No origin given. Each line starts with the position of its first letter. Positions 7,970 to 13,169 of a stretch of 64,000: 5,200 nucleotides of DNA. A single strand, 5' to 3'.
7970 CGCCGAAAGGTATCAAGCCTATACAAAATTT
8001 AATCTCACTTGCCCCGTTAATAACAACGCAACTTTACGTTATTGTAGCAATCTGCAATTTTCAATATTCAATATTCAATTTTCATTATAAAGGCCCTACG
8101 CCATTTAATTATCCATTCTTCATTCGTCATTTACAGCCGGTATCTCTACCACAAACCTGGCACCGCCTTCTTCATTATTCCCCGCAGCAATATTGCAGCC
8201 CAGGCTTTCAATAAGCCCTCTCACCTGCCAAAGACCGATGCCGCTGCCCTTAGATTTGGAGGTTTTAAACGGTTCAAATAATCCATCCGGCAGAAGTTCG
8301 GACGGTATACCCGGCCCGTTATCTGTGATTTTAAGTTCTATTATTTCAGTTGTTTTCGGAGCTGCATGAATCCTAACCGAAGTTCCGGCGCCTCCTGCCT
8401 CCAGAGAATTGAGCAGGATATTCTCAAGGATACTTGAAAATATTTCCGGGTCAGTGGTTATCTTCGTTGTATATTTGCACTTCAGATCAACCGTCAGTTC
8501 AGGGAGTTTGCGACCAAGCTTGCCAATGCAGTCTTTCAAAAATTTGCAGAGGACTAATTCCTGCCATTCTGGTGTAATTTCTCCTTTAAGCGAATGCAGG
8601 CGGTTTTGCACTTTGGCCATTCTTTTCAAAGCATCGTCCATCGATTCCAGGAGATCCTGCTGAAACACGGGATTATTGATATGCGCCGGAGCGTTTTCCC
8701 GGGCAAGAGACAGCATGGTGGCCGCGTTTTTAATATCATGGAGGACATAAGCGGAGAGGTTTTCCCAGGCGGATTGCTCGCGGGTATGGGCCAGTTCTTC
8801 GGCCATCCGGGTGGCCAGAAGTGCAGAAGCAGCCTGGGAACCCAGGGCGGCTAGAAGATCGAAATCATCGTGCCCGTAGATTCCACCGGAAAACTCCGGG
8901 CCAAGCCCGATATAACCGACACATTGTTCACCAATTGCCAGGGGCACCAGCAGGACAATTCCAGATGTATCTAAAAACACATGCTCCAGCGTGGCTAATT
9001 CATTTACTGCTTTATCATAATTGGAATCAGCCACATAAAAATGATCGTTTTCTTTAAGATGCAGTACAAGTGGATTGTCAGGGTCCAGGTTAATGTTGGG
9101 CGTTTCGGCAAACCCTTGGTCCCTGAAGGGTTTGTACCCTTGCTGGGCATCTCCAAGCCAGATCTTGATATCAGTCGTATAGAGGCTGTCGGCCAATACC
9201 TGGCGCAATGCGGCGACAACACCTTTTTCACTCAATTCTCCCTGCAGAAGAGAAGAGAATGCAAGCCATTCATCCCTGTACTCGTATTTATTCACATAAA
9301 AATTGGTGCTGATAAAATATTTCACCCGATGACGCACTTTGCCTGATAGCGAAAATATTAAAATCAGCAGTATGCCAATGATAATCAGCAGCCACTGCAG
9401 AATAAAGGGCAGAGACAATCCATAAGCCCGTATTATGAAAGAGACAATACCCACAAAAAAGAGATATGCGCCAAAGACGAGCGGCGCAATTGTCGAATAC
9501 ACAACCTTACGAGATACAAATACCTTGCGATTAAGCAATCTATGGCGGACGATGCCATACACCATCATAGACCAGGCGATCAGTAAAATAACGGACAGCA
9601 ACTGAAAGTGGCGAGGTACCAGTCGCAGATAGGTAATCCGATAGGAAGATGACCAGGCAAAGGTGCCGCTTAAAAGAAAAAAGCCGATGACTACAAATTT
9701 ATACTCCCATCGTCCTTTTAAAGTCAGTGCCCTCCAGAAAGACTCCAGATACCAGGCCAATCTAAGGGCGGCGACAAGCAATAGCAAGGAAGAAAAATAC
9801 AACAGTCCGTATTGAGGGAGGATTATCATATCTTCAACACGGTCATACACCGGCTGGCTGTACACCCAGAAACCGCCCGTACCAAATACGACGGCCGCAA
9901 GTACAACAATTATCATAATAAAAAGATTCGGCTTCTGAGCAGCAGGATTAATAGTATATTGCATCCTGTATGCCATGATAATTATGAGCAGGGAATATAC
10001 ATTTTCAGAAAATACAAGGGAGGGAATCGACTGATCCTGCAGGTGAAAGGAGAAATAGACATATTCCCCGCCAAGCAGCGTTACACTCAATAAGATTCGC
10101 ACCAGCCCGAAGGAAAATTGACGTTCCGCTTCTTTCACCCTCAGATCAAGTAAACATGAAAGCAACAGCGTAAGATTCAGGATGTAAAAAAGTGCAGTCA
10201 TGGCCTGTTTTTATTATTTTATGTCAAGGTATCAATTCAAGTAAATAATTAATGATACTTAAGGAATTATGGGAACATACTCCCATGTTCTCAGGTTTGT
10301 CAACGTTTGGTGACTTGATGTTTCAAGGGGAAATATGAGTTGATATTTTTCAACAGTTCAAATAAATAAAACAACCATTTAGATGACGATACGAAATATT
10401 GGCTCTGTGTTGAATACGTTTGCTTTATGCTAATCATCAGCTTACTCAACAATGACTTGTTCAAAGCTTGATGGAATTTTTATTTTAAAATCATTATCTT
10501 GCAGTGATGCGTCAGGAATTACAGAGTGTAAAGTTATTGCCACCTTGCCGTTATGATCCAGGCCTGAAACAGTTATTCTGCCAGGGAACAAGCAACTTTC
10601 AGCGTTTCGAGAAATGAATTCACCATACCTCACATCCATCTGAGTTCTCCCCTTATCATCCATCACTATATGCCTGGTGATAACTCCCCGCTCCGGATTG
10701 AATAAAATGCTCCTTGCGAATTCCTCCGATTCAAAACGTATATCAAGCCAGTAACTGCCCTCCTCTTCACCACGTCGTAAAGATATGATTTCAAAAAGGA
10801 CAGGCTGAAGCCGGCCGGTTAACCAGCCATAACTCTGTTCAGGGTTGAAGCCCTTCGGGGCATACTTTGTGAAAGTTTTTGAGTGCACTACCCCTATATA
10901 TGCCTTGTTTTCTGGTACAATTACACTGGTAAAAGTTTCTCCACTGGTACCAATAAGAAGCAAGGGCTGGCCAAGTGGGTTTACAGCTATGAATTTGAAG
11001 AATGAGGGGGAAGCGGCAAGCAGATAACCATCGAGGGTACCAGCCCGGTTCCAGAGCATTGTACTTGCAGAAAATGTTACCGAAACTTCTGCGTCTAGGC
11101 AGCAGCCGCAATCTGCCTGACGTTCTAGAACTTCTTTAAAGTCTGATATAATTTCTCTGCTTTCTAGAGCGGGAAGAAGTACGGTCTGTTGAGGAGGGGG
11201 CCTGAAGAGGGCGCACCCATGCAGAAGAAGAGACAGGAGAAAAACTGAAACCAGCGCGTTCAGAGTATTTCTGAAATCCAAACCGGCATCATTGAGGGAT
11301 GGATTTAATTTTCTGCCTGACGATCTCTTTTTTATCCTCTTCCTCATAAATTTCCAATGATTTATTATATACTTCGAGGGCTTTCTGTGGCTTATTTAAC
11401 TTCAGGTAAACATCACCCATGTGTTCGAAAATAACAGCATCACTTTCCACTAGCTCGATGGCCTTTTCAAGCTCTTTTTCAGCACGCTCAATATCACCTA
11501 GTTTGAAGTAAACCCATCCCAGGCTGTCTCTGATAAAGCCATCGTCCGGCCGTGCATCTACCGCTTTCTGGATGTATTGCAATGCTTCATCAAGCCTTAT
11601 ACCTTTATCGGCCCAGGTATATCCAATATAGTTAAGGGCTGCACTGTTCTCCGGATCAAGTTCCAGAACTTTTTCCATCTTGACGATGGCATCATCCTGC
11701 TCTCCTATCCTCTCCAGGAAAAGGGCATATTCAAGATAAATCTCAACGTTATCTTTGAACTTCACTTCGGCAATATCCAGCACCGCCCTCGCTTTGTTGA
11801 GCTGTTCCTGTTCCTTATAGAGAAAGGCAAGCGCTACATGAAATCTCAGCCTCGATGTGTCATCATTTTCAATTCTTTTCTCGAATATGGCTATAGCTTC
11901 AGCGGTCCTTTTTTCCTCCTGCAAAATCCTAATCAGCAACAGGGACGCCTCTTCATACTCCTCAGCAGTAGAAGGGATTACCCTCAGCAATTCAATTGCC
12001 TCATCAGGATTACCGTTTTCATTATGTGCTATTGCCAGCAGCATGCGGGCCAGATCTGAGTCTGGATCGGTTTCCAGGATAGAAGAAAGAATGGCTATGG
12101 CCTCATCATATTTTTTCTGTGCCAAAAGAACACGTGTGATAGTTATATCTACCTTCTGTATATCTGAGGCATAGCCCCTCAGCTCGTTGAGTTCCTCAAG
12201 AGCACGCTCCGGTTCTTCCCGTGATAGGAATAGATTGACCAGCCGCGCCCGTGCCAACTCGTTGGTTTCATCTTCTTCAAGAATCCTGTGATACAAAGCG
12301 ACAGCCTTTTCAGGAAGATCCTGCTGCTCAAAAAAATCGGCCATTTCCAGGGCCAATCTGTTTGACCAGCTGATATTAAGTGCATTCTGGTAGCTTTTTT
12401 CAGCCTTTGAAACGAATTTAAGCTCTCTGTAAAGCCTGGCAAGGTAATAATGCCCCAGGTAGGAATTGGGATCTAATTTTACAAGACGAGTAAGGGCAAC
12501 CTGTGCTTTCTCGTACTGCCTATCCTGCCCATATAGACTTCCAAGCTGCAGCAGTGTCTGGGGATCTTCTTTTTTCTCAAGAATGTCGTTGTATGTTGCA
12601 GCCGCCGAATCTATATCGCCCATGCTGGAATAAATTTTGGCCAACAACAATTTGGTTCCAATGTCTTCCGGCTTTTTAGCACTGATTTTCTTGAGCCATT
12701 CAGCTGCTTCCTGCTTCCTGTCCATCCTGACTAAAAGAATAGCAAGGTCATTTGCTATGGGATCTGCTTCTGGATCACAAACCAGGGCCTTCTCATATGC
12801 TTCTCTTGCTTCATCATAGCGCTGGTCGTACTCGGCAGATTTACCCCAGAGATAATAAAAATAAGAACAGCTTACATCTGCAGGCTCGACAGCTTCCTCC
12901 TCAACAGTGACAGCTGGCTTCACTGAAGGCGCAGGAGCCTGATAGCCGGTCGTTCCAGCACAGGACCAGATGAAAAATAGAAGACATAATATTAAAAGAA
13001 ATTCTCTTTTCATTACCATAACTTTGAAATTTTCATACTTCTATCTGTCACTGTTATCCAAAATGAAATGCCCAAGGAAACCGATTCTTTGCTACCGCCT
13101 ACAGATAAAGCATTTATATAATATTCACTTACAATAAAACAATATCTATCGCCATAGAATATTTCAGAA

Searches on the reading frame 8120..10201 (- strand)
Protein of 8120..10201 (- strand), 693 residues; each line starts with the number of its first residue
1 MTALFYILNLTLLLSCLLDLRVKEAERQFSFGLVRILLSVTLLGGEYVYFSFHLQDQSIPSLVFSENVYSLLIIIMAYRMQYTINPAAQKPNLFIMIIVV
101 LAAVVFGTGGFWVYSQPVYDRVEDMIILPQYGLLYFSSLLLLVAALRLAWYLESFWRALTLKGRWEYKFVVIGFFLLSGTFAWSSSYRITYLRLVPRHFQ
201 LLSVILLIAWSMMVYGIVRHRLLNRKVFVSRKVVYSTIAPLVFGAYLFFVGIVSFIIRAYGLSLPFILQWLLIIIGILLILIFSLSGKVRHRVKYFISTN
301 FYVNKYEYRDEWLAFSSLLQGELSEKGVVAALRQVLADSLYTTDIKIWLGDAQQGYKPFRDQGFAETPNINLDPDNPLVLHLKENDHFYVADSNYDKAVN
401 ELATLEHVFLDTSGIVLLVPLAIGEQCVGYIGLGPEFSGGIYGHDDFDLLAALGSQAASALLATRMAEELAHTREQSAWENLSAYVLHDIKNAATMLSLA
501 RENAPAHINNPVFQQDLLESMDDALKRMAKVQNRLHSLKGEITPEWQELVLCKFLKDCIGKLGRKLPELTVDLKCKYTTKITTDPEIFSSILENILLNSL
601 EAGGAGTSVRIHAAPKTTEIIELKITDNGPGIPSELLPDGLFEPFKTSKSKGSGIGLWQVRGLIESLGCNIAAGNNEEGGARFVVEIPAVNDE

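Call 6: search_protein_families(library=ncbifam, proteins=[window:8120-10201:-], max_evalue=0.01)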
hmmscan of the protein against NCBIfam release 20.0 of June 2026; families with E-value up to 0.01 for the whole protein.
window:8120-10201:- (693 aa): 66 families (the best 25 are shown)
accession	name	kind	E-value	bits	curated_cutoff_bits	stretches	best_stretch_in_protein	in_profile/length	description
TIGR02916.1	PEP_his_kin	equivalog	9.1e-97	325.2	300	1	67-688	67-679/679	XrtA/PEP-CTERM system histidine kinase PrsK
NF008468.0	PRK11360.1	equivalog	5.6e-19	67.9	646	1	466-690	383-609/616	two-component system sensor histidine kinase AtoS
NF007688.0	PRK10364.1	equivalog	2.7e-16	59.4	479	1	477-689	238-451/460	two-component system sensor histidine kinase ZraS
NF007793.0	PRK10490.1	equivalog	4e-13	48.3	1123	1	488-689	673-882/895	two-component system sensor histidine kinase KdpD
NF040750.1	tetrathio_HK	equivalog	1.7e-12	46.7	750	1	561-677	430-542/555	tetrathionate respiration histidine kinase TtrS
NF041777.1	sens_FixL_Rhizob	equivalog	2.7e-12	46.1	850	1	588-691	379-483/485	sensor protein FixL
NF008312.0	PRK11100.1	equivalog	4.1e-12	45.7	356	1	513-688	299-473/477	two-component system sensor histidine kinase CreC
NF046044.1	PnpS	equivalog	7.1e-12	45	400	1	540-688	236-390/390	two-component system histidine kinase PnpS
NF053867.1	SprKinKinDBac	equivalog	2.3e-11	42.8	775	1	587-691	397-499/500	sporulation kinase KinD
NF058527.1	HistKinChvGCaul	equivalog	2.9e-11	42.8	740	1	475-690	302-534/535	two-component sensor histidine kinase ChvG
NF047794.1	HisKinPtgB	equivalog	6.7e-11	41.2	1000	1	514-670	479-636/656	two-component system sensor histidine kinase PgtB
NF010411.0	PRK13837.1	equivalog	7.4e-11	40.8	647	1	614-690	601-676/828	two-component system VirA-like sensor kinase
NF041880.1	EPS_EpsF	equivalog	1e-10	40.8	900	1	490-680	289-482/492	response regulator EpsF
NF033792.0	ActS_PrrB_HisK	equivalog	2.9e-10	39.6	350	1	456-687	181-417/423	ActS/PrrB/RegB family redox-sensitive histidine kinase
NF007898.0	PRK10604.1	equivalog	3e-10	39.9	478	1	542-690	273-424/433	two-component system sensor histidine kinase RstB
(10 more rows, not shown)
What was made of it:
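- Checked: ORF 10201-8120 (-) matches TIGR02916 PrsK at 325.2 bits, above the 300-bit cut-off (call 6).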

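Call 7: search_protein_families(library=pfam, proteins=[window:8120-10201:-], max_evalue=0.01)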
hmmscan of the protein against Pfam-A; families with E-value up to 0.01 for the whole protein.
window:8120-10201:- (693 aa): 3 families
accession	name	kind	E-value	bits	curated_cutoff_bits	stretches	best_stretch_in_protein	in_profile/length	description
PF02518.31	HATPase_c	-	2.8e-17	63.6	26.4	1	584-689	2-109/111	Histidine kinase-, DNA gyrase B-, and HSP90-like ATPase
PF13492.12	GAF_3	-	0.00012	22.9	27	1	413-461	80-127/129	GAF domain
PF13185.12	GAF_2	-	0.0024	18.5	28.6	1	364-461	44-135/136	GAF domain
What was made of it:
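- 8120..10201 (-): prsK, the XrtA/PEP-CTERM-system histidine kinase. HATPase_c scores above its cut-off, with weak sub-threshold GAF hits (calls 6, 7).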

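Call 12: find_related_loci(query=window:8120-10201:-, collection=genome_contigs, flank=10000)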
Query window:8120-10201:- (693 aa) in genome_contigs; peptide patterns used: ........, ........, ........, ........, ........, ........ (x = any residue, [..] = any of these).
205 stretches matched a pattern; 176 encode a relative of the query (tblastn E <= 1e-3); the best 80 are kept; 80 distinct loci.
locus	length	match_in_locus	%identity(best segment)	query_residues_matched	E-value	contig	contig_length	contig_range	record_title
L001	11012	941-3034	68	1-693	0e+0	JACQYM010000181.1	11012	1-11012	MAG: Deltaproteobacteria bacterium isolate NC_groundwater_1541_Pr4_S-0.65um_57_8 SR1-18-Sp65_coassembly_scaffold_270532,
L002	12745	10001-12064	57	4-688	0e+0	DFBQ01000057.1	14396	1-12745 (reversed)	MAG TPA_asm: Deltaproteobacteria bacterium UBA3076 UBA3076_contig_30805, whole genome shotgun sequence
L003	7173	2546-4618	52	1-689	0e+0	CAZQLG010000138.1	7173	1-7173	MAG TPA_asm: uncultured Desulfococcus sp. isolate SRP191223_co2_72 genome assembly, contig: NODE_10790_length_7173_cov_1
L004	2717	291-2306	55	20-688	0e+0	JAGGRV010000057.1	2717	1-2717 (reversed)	MAG: Deltaproteobacteria bacterium isolate AUK005 PB_MANV_005_c_000000000866, whole genome shotgun sequence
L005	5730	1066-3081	51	21-688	0e+0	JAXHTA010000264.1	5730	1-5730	MAG: Thermodesulfobacteriota bacterium isolate MAG12_tar_biofilm MAG12_264, whole genome shotgun sequence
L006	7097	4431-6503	50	1-688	0e+0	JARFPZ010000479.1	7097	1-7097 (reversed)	MAG: Desulfosarcina sp. isolate MAG_Ve_Sed_11 k141_2535378, whole genome shotgun sequence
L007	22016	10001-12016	56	20-688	0e+0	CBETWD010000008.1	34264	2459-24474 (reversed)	MAG TPA_asm: uncultured bacterium isolate SRR15668623_binner23_Refined_26 genome assembly, contig: ERZ26872896.256, whol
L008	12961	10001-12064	55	4-688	0e+0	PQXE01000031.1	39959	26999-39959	MAG: Deltaproteobacteria bacterium isolate E20SeepSRB2 NODE_31_length_39959_cov_22.0183, whole genome shotgun sequence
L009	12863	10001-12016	52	20-688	0e+0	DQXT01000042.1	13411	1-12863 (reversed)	MAG TPA_asm: Deltaproteobacteria bacterium isolate HyVt-14 Ga0136651_10001367, whole genome shotgun sequence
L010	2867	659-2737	51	4-693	0e+0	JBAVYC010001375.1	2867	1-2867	MAG: Desulfobacterales bacterium isolate MFD03804_ilm_asm_bin1 k127_74178, whole genome shotgun sequence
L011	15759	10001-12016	49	20-688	0e+0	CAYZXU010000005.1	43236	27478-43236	MAG TPA_asm: uncultured Desulfobacteraceae bacterium isolate SRP141559_co1_202 genome assembly, contig: NODE_269_length_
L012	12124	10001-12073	54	1-688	0e+0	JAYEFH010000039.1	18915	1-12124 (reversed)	MAG: Thermodesulfobacteriota bacterium isolate MAG278 MAG278_39, whole genome shotgun sequence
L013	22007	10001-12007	50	23-688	0e+0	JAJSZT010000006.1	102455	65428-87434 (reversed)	MAG: Deltaproteobacteria bacterium isolate CR9063A Ga0402054_006, whole genome shotgun sequence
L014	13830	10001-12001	50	25-688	0e+0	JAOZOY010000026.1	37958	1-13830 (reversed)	MAG: Deltaproteobacteria bacterium isolate GMC4.metabat2.118_sub GMC4_607_length_37958_cov_22.521779, whole genome shotg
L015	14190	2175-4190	52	20-688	0e+0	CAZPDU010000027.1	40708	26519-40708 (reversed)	MAG TPA_asm: uncultured Thermodesulfobacteriaceae bacterium isolate SRP067234_co1_228 genome assembly, contig: k99_72056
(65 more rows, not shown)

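Call 22: find_encoding_contigs(protein=window:8120-10201:-, flank=10000, max_places=4)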
Protein window:8120-10201:- (693 aa): no gene with exactly this product is on record in the collection.

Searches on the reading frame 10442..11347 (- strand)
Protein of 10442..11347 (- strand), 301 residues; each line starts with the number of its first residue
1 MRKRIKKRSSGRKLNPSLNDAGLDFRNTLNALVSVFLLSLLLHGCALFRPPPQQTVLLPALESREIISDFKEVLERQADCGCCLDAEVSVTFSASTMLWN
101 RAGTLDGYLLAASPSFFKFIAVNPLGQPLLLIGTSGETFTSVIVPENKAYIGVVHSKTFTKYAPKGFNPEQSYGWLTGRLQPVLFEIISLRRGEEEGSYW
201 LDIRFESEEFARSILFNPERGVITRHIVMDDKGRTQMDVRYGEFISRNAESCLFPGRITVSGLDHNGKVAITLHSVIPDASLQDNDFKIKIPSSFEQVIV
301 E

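Call 6: search_protein_families(library=ncbifam, proteins=[window:10442-11347:-], max_evalue=0.01)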
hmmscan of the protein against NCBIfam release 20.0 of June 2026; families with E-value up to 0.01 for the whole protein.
window:10442-11347:- (301 aa): 1 family
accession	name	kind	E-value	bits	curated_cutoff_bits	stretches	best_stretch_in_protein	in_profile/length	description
NF053559.1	LolB1_Flavo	equivalog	0.0045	16.5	50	0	195-274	151-228/244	lipoprotein insertase outer membrane protein LolB1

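Call 7: search_protein_families(library=pfam, proteins=[window:10442-11347:-], max_evalue=0.01)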
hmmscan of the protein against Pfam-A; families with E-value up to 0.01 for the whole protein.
window:10442-11347:- (301 aa): 1 family
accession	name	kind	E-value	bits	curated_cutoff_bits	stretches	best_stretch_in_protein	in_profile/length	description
PF14125.13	DUF4292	-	1.6e-06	28.4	23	1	203-297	117-208/209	Domain of unknown function (DUF4292)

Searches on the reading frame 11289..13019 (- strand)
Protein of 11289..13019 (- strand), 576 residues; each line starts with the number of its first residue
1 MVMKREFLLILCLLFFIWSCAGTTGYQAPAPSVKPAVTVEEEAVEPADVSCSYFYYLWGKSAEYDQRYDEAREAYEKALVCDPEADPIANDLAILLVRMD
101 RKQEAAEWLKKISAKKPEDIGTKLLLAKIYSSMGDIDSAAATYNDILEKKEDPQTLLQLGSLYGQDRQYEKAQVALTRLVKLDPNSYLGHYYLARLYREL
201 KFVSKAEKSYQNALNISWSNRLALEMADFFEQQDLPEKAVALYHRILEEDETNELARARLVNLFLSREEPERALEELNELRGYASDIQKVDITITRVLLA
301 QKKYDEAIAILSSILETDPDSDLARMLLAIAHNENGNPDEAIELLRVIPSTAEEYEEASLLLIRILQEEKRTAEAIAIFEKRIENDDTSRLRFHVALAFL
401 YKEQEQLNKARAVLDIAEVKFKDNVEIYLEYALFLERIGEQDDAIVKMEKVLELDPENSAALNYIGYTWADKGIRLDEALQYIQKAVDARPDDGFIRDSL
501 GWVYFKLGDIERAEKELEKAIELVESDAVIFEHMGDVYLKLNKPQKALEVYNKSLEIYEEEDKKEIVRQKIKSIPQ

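Call 6: search_protein_families(library=ncbifam, proteins=[window:11289-13019:-], max_evalue=0.01)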
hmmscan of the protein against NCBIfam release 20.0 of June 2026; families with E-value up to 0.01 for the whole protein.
window:11289-13019:- (576 aa): 36 families (the best 25 are shown)
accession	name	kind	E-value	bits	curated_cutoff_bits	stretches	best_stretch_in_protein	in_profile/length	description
TIGR02917.1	PEP_TPR_lipo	equivalog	2.3e-50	171.4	312.2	3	65-223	512-671/899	XrtA/PEP-CTERM system TPR-repeat protein PrsT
NF040959.1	MamA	equivalog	2.4e-42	144.7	200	5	330-472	45-186/204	magnetosome protein MamA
TIGR02521.1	type_IV_pilW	equivalog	4.5e-32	111.5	154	3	154-218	32-96/234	type IV pilus biogenesis/stability protein PilW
NF052415.1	T3SS_chap_SctY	equivalog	7e-27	94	70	2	297-383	15-104/106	type III secretion apparatus assembly chaperone SctY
TIGR00540.1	TPR_hemY_coli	hypoth_equivalog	5.7e-23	81.3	142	4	90-213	265-385/385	heme biosynthesis-associated TPR protein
TIGR02552.1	LcrH_SycD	equivalog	6.5e-21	74.5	104.8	2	499-574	57-132/136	SycD/LcrH family type III secretion system chaperone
NF033762.1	social_mot_Tgl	equivalog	7.4e-18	64.8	225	2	420-550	26-158/252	social motility TPR repeat lipoprotein Tgl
NF008757.0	PRK11788.1-5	equivalog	1.5e-17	63.8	363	2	124-346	111-341/388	lipopolysaccharide assembly protein LapB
NF033920.0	C39_PA2778_fam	equivalog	5.9e-17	61.9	150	0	132-216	168-253/255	PA2778 family cysteine peptidase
NF047371.1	FlcA_CTERM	equivalog_domain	4.7e-15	55.1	300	2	127-566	162-545/646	periplasmic flagellar collar protein FlcA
NF008756.0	PRK11788.1-4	equivalog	6.9e-15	55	474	3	125-251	112-245/389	lipopolysaccharide assembly protein LapB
NF008520.0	PRK11447.1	equivalog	2e-14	52.4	858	3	296-523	120-332/1157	cellulose synthase complex outer membrane protein BcsC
TIGR02795.1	tol_pal_ybgF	equivalog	4.2e-13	49.9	90.1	1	125-185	44-108/119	tol-pal system protein YbgF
NF052400.1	M48_BAM_BepA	equivalog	1.1e-12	47.6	570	1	232-367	319-454/483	beta-barrel assembly-enhancing protease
NF033758.1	gliding_GltE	equivalog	1.3e-12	47.4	225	2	204-447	103-346/411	adventurous gliding motility TPR repeat lipoprotein GltE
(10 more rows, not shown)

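Call 7: search_protein_families(library=pfam, proteins=[window:11289-13019:-], max_evalue=0.01)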
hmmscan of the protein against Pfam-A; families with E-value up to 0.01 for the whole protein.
window:11289-13019:- (576 aa): 42 families (the best 25 are shown)
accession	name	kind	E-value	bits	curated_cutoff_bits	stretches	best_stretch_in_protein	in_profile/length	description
PF14559.12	TPR_19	-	7.6e-48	161.2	25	6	298-362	1-65/68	Tetratricopeptide repeat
PF13428.12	TPR_14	-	9.9e-43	140.6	23.5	3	296-330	9-43/44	Tetratricopeptide repeat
PF07719.23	TPR_2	-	2e-41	137.1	27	3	53-84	2-33/34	Tetratricopeptide repeat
PF13432.12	TPR_16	-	8.1e-41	138.5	32.7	5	296-348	5-57/65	Tetratricopeptide repeat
PF13181.12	TPR_8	-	7.4e-34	113.5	25.7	3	500-523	7-30/34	Tetratricopeptide repeat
PF13431.12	TPR_17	-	1.9e-32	109.3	24.4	0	176-200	2-26/34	Tetratricopeptide repeat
PF00515.34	TPR_1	-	9.4e-32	108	27.8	3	533-559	6-32/34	Tetratricopeptide repeat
PF13424.12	TPR_12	-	2.2e-28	98.7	30.1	3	476-525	19-76/77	Tetratricopeptide repeat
PF13174.12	TPR_6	-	1.1e-27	95.2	26.3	1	155-186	2-33/33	Tetratricopeptide repeat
PF12895.13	ANAPC3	-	1.1e-23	83.8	27.2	3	478-553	7-81/82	Anaphase-promoting complex, cyclosome, subunit 3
PF23914.1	TPR_CcmH_CycH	-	4.6e-19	69.2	42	1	58-149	56-150/158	Cytochrome c-type biogenesis protein H TPR domain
PF13414.12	TPR_11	-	7.1e-18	64.5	26.8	1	503-541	3-41/42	TPR repeat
PF13176.12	TPR_7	-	2.8e-17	61.7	27.9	0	533-564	4-35/36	Tetratricopeptide repeat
PF13371.12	TPR_9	-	1.9e-15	57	35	0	66-119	9-62/73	Tetratricopeptide repeat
PF24575.1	TPR_Slam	-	2.1e-15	57.5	35.2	2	298-341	57-100/104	Surface lipoprotein assembly modifier, N-terminal TPR repeats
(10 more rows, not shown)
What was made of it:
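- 10442..13019 (-): DUF4292 protein (11347-10442) and a 576-aa TPR protein (13019-11289) upstream of prsK on the same strand. The best NCBIfam match of the TPR protein is PrsT TIGR02917, but at 171 against a cut-off of 312 (calls 6, 7).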
